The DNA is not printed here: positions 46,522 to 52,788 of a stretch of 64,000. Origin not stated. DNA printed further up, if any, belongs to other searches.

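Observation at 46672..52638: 1988-aa DUF4011 / SF1 helicase / Vsr-like REase / DUF3320 giant protein in an accessory island (Hhe-like candidate antiviral gene)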

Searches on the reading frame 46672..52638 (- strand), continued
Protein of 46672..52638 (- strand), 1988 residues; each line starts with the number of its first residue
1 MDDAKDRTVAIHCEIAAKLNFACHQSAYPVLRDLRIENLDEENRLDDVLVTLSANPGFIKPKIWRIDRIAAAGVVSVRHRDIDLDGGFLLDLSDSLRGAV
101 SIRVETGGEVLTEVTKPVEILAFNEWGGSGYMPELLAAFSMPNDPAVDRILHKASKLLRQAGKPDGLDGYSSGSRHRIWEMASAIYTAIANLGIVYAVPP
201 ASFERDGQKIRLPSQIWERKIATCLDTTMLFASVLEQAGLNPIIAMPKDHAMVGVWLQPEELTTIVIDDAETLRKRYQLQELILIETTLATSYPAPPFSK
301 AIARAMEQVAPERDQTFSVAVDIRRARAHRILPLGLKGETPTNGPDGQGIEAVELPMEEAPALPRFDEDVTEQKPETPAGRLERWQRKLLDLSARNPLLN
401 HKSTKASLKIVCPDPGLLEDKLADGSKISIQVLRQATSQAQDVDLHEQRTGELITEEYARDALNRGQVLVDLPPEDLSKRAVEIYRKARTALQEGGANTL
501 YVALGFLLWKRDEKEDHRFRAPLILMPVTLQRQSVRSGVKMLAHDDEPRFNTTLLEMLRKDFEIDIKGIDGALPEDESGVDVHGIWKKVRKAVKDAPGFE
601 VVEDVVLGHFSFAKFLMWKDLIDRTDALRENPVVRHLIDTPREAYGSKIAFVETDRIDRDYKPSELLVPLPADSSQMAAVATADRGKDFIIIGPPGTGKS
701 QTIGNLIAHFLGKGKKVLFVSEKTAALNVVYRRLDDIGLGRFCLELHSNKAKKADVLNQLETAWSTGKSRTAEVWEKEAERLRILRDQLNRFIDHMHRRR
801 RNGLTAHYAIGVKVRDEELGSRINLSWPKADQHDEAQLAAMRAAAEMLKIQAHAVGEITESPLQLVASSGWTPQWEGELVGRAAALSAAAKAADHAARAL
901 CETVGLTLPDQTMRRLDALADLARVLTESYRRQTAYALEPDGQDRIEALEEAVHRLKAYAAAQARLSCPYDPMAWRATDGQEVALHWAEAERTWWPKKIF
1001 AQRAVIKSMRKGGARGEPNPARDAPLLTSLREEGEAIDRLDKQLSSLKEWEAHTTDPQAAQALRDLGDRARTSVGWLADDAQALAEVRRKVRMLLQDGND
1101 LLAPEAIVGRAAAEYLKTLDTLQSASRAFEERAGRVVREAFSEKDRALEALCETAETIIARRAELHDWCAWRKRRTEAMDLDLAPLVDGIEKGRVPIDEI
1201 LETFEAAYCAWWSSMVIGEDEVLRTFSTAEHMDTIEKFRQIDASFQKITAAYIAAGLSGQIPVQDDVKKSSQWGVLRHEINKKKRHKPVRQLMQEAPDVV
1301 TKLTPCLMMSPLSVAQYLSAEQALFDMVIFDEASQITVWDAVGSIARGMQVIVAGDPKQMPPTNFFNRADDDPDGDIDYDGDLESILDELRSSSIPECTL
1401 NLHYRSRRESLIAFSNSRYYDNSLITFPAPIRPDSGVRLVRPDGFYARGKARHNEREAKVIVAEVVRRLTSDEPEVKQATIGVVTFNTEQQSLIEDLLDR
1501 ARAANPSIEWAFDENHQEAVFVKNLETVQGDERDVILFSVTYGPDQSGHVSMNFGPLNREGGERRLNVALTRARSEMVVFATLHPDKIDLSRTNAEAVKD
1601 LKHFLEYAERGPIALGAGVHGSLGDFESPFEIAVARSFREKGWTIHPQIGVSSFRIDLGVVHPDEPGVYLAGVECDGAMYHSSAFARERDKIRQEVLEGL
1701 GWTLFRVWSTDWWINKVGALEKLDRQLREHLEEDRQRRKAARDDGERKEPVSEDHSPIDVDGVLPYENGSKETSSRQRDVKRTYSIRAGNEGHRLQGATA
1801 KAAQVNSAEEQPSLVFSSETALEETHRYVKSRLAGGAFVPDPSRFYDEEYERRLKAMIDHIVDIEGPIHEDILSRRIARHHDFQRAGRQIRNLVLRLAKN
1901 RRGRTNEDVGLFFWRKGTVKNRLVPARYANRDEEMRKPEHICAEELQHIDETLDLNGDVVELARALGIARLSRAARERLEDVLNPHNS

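Call 61: search_protein_families(library=pfam, proteins=[L062:3371-9103:+, L063:7995-13883:+], max_evalue=0.001)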
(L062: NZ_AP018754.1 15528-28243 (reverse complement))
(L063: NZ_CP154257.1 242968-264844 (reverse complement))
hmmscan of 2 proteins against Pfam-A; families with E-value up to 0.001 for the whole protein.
L062:3371-9103:+ (1911 aa): 11 families
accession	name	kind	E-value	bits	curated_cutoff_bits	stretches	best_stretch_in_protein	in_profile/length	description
PF13195.11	DUF4011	-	1.6e-37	129.4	22.2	1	30-308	1-158/158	Protein of unknown function (DUF4011)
PF18741.7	MTES_1575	-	4.1e-37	126.6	38.2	1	1683-1780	1-96/96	REase_MTES_1575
PF13086.12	AAA_11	-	6.2e-17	62.6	27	2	1378-1420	212-254/257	AAA domain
PF13087.12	AAA_12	-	9.9e-12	45.3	27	1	1455-1637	19-193/195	AAA domain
PF13245.12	AAA_19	-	4.7e-09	37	25.1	0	430-491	1-64/134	AAA domain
PF13604.12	AAA_30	-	3.8e-08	33.7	27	0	428-489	4-67/191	AAA domain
PF00580.27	UvrD-helicase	-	1e-05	25.8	23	1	436-620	10-181/271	UvrD/REP helicase N-terminal domain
PF04480.18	DUF559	-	2.7e-05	24.4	20.6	1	1724-1780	55-108/109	Protein of unknown function (DUF559)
PF01443.25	Viral_helicase1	-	0.00014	22.2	21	0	443-514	1-68/228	Viral superfamily 1 RNA helicase core domain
PF01580.24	FtsK_SpoIIIE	-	0.00058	19.8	24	0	429-466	27-65/221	FtsK/SpoIIIE family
PF13401.12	AAA_22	-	0.00062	20.5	27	0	441-575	6-129/130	AAA domain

L063:7995-13883:+ (1963 aa): 8 families
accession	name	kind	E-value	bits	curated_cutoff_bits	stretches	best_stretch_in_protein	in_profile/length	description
PF13195.11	DUF4011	-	2.2e-43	148.4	22.2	1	375-545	1-158/158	Protein of unknown function (DUF4011)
PF18741.7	MTES_1575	-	1.9e-34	118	38.2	1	1612-1709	1-96/96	REase_MTES_1575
PF13087.12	AAA_12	-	5.5e-18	65.7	27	1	1365-1563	4-192/195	AAA domain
PF13086.12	AAA_11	-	6.9e-16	59.2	27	2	1268-1346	175-254/257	AAA domain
PF11784.13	DUF3320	-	1.8e-12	47.4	25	1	1820-1868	2-50/50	Protein of unknown function (DUF3320)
PF13604.12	AAA_30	-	2.1e-07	31.3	27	1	663-724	4-67/191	AAA domain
PF13245.12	AAA_19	-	2.6e-06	28.1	25.1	0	665-722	1-60/134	AAA domain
PF04480.18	DUF559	-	0.00042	20.6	20.6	0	1655-1708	57-107/109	Protein of unknown function (DUF559)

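Call 63: search_protein_families(library=ncbifam, proteins=[L063:7995-13883:+, L012:10001-15829:+, L035:10001-16570:+, L003:10001-15994:+], max_evalue=1e-50)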
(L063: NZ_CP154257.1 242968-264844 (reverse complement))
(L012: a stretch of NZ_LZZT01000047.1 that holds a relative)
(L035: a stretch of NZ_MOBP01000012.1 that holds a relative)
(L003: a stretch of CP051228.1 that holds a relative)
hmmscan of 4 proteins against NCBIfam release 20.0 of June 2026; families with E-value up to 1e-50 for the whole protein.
L063:7995-13883:+ (1963 aa): 2 families
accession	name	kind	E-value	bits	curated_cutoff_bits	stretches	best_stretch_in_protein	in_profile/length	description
NF058533.1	antiphage_ProA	equivalog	0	2223.8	1500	1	15-1947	2-1903/1903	anti-phage protein ProA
NF042953.1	Hhe_antiphage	equivalog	1.1e-247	825.4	2000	2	1037-1735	1015-1706/1797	DUF4011 domain-containing anti-phage protein Hhe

L012:10001-15829:+ (1943 aa): 2 families
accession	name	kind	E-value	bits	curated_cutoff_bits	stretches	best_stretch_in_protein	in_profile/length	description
NF058533.1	antiphage_ProA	equivalog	0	2347.4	1500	1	13-1943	2-1903/1903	anti-phage protein ProA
NF042953.1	Hhe_antiphage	equivalog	1.1e-272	908.2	2000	2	1107-1747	1062-1699/1797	DUF4011 domain-containing anti-phage protein Hhe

L035:10001-16570:+ (2190 aa): 2 families
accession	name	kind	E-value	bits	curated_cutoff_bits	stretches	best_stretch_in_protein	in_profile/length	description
NF058533.1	antiphage_ProA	equivalog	0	2325.2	1500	1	14-2176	1-1903/1903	anti-phage protein ProA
NF042953.1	Hhe_antiphage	equivalog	4.7e-257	856.4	2000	2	1321-1971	1060-1711/1797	DUF4011 domain-containing anti-phage protein Hhe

L003:10001-15994:+ (1998 aa): 2 families
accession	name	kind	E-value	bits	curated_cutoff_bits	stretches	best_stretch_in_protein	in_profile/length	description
NF058533.1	antiphage_ProA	equivalog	0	2167.3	1500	1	20-1973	1-1884/1903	anti-phage protein ProA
NF042953.1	Hhe_antiphage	equivalog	2e-241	804.6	2000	2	1123-1759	1077-1712/1797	DUF4011 domain-containing anti-phage protein Hhe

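Call 104: search_protein_families(library=pfam, proteins=[L002:15350-15715:+, L002:15687-17015:+, L008:2531-5917:+, L008:5917-6969:+, L008:15881-16789:+, L008:17890-22995:-, L061:16557-18863:+, L005:3164-4741:+, L008:8589-9749:+], max_evalue=0.0001)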
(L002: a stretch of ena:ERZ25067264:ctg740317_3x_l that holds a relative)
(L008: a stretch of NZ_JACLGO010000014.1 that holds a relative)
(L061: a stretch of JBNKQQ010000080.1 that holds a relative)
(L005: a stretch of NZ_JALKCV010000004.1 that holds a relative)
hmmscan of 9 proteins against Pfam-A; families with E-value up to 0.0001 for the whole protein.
L002:15350-15715:+ (122 aa): 1 family
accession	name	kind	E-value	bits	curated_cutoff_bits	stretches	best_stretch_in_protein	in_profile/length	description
PF03235.19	GmrSD_N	-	7.4e-23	82.1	33.2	1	14-109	4-96/199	GmrSD restriction endonuclease, N-terminal domain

L002:15687-17015:+ (443 aa): 0 families

L008:2531-5917:+ (1129 aa): 7 families
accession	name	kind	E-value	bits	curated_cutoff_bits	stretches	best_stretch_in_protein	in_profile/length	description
PF04851.21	ResIII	-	5.2e-37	127.7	22.5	1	362-511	3-163/164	Type III restriction enzyme, res subunit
PF08463.15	EcoEI_R_C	-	5.3e-23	82.3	24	1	973-1120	3-159/163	EcoEI R protein C-terminal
PF18766.7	SWI2_SNF2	-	2.2e-14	54.1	26.7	1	366-523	1-168/221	SWI2/SNF2 ATPase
PF00271.37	Helicase_C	-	4.9e-10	40.1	23.5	1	625-724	15-109/110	Helicase conserved C-terminal domain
PF04313.20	HSDR_N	-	9.7e-10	39.1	25.1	1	252-322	122-194/198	Type I restriction enzyme R protein N terminus (HSDR_N)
PF00270.35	DEAD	-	1.2e-09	38.6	26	1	364-511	1-161/167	DEAD/DEAH box helicase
PF13588.12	HSDR_N_2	-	8.7e-05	23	25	0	217-326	4-103/110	Type I restriction enzyme R protein N terminus (HSDR_N)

L008:5917-6969:+ (351 aa): 2 families
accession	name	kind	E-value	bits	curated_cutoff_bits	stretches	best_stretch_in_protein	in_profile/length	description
PF06250.17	YhcG_C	-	6.2e-58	195.5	32.5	1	175-328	2-156/157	YhcG PDDEXK nuclease domain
PF17761.7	DUF1016_N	-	7e-47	159.4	32.8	1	15-148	2-137/137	DUF1016 N-terminal domain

L008:15881-16789:+ (303 aa): 4 families
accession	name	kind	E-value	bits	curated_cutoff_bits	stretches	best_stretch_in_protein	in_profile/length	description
PF04471.18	Mrr_cat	-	4.4e-33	114.3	21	1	158-277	2-115/115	Restriction endonuclease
PF14338.12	Mrr_N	-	5.5e-27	94.2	29.5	1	6-91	1-86/87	Mrr N-terminal domain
PF22722.2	NA-iREase1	-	1e-07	32.3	27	1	187-273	23-104/106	NACHT-associated inactive Restriction Endonuclease 1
PF13156.12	Mrr_cat_2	-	5.6e-07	29.9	22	1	190-281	25-118/127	Restriction endonuclease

L008:17890-22995:- (1702 aa): 0 families

L061:16557-18863:+ (769 aa): 2 families
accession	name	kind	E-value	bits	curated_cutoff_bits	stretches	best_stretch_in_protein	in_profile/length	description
PF13166.12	AAA_13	-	1.6e-159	533.4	36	1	11-750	1-712/713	AAA domain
PF02463.25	SMC_N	-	7.3e-05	22.7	40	0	417-592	73-204/220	RecF/RecN/SMC N terminal domain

L005:3164-4741:+ (526 aa): 4 families
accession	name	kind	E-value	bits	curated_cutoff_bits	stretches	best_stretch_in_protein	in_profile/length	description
PF02384.22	N6_Mtase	-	9.7e-63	212.8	20.4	1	150-496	3-310/311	N-6 DNA Methylase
PF12161.14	HsdM_N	-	7.8e-16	59.4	24.5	1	6-142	1-135/135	HsdM N-terminal domain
PF07669.17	Eco57I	-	1.9e-10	41.5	25.3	1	286-388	61-171/171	Eco57I restriction-modification methylase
PF01170.24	UPF0020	-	3.3e-08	33.9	22.3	1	182-321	19-144/197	RMKL-like, methyltransferase domain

L008:8589-9749:+ (387 aa): 1 family
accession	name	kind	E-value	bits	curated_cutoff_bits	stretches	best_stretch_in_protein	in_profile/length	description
PF01420.25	Methylase_S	-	7.1e-18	65.8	22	2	100-169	96-166/168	Type I restriction modification DNA specificity domain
